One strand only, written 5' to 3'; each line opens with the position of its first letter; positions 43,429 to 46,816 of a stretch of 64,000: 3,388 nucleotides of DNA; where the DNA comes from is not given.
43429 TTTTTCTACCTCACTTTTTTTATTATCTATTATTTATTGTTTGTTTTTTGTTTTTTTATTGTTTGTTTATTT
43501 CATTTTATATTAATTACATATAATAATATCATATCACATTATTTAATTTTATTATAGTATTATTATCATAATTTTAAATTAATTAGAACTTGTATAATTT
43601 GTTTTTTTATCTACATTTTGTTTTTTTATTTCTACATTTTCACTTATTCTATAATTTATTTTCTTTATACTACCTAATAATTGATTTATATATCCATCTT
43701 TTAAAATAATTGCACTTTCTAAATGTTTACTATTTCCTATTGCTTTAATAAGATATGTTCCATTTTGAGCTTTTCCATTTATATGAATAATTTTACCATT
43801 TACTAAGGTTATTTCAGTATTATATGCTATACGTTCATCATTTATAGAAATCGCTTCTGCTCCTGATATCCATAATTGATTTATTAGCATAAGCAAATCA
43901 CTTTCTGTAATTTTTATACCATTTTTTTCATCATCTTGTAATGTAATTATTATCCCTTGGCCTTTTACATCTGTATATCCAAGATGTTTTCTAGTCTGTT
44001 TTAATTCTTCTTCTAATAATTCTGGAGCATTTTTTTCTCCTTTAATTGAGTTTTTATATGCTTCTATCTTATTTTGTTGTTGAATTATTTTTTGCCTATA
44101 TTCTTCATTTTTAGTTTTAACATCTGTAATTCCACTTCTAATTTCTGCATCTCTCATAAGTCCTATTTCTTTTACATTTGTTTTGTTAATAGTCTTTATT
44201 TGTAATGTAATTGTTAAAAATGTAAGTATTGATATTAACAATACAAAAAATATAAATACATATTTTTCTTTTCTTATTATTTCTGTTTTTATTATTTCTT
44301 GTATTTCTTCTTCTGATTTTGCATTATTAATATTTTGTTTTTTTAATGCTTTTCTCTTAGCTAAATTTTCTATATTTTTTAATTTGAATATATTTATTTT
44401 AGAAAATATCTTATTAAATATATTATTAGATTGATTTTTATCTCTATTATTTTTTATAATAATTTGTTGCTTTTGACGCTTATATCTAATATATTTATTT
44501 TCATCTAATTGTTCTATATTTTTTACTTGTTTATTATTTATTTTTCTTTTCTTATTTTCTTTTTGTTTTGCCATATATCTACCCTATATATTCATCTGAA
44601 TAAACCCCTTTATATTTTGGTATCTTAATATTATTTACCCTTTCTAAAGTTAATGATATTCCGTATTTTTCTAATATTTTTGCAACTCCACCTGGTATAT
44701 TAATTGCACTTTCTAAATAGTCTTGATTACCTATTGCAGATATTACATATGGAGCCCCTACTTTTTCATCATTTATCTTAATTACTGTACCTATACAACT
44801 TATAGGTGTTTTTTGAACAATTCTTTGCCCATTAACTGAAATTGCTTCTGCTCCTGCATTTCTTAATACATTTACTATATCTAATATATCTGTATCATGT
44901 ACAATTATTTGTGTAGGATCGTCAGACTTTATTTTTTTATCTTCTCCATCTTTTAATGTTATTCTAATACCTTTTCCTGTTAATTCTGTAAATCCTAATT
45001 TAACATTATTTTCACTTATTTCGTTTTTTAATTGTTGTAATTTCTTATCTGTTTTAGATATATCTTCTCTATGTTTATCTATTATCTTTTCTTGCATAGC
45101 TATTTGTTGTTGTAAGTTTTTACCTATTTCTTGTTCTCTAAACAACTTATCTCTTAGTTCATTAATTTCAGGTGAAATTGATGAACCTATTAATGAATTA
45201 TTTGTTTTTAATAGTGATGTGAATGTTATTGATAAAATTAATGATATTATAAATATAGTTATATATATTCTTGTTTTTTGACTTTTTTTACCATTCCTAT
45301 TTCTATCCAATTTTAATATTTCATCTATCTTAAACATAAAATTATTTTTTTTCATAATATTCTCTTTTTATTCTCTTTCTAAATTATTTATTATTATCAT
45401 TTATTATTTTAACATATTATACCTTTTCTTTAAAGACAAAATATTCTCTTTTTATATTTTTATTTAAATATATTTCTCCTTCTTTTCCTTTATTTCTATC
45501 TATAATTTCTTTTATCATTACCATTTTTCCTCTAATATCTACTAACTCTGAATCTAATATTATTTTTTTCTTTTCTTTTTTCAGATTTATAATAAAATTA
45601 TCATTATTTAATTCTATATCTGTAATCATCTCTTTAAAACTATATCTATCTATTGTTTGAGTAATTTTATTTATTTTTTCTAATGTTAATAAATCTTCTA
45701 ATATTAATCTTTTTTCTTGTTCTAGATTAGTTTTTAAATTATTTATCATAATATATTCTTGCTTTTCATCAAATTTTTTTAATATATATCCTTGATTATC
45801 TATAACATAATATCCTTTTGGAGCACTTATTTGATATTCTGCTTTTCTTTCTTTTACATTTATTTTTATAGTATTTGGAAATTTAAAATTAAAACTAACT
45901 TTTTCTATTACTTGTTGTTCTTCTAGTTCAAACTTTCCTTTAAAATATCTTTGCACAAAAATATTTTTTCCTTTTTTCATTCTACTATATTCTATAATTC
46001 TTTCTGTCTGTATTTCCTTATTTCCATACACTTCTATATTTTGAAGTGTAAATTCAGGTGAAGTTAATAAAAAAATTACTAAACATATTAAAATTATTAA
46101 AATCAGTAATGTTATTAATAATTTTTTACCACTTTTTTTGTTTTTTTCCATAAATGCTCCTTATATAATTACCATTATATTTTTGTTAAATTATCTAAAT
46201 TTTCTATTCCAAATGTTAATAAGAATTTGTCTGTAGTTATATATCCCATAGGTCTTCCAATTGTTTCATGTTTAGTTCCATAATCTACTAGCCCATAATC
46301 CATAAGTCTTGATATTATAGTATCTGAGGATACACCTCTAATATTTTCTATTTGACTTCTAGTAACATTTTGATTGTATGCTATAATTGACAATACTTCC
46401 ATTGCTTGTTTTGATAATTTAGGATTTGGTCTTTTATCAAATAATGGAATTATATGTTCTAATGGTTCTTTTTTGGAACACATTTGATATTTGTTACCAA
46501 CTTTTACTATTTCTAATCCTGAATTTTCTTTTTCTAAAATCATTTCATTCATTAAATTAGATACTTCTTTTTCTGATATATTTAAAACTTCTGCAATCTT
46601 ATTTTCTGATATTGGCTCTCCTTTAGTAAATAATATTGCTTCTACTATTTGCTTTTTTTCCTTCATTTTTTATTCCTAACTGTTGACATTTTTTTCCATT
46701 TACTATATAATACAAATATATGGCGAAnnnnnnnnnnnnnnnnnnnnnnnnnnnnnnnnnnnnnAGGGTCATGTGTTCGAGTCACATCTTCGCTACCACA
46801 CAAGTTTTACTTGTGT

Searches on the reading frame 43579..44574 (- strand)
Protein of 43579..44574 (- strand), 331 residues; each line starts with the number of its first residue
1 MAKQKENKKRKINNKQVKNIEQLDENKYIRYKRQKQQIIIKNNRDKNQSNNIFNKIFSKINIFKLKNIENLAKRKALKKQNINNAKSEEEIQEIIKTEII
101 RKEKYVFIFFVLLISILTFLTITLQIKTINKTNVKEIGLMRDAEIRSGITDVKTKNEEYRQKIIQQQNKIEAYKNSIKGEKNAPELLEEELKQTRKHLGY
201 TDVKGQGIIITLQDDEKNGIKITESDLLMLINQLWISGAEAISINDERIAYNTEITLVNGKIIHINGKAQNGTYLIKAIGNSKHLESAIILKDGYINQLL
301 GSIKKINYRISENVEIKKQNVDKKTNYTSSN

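Call 73: search_protein_families(library=pfam, proteins=[window:43579-44574:-], max_evalue=0.001)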
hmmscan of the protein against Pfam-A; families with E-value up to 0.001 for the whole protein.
window:43579-44574:- (331 aa): 1 family
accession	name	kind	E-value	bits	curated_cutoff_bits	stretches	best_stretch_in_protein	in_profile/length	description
PF05949.17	DUF881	-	3.1e-30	105.4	25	1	190-327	1-144/146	Bacterial protein of unknown function (DUF881)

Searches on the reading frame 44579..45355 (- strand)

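Call 73: search_protein_families(library=pfam, proteins=[window:44579-45355:-], max_evalue=0.001)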
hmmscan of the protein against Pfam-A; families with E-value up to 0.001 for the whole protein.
window:44579-45355:- (258 aa): 1 family
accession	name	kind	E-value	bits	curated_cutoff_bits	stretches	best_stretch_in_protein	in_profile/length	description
PF05949.17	DUF881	-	9.2e-42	142.8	25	1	113-254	2-142/146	Bacterial protein of unknown function (DUF881)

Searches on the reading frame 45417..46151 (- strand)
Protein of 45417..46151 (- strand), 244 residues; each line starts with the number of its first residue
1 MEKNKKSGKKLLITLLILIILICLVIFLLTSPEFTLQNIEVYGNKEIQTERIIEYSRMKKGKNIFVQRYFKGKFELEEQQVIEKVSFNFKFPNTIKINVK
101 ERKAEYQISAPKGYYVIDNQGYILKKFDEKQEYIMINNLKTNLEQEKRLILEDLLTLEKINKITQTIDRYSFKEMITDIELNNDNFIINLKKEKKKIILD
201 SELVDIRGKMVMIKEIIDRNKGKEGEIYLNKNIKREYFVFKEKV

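Call 73: search_protein_families(library=pfam, proteins=[window:45417-46151:-], max_evalue=0.001)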
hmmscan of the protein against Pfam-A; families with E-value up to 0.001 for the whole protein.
window:45417-46151:- (244 aa): 1 family
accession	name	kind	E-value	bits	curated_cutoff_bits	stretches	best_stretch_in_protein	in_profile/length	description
PF08478.15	POTRA_1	-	4.9e-11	43.2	23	1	34-102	1-69/69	POTRA domain, FtsQ-type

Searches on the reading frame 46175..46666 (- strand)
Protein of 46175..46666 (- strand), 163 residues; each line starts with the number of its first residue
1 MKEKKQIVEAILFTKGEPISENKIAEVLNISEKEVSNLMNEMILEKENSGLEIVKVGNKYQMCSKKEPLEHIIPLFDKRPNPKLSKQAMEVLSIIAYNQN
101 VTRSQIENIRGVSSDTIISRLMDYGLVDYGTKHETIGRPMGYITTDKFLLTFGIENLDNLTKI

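Call 73: search_protein_families(library=pfam, proteins=[window:46175-46666:-], max_evalue=0.001)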
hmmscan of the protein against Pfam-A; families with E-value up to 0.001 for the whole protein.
window:46175-46666:- (163 aa): 1 family
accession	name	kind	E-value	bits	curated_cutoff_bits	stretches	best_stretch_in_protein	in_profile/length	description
PF04079.22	SMC_ScpB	-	4.9e-48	163.2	27.4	1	7-162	2-159/160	Segregation and condensation complex subunit ScpB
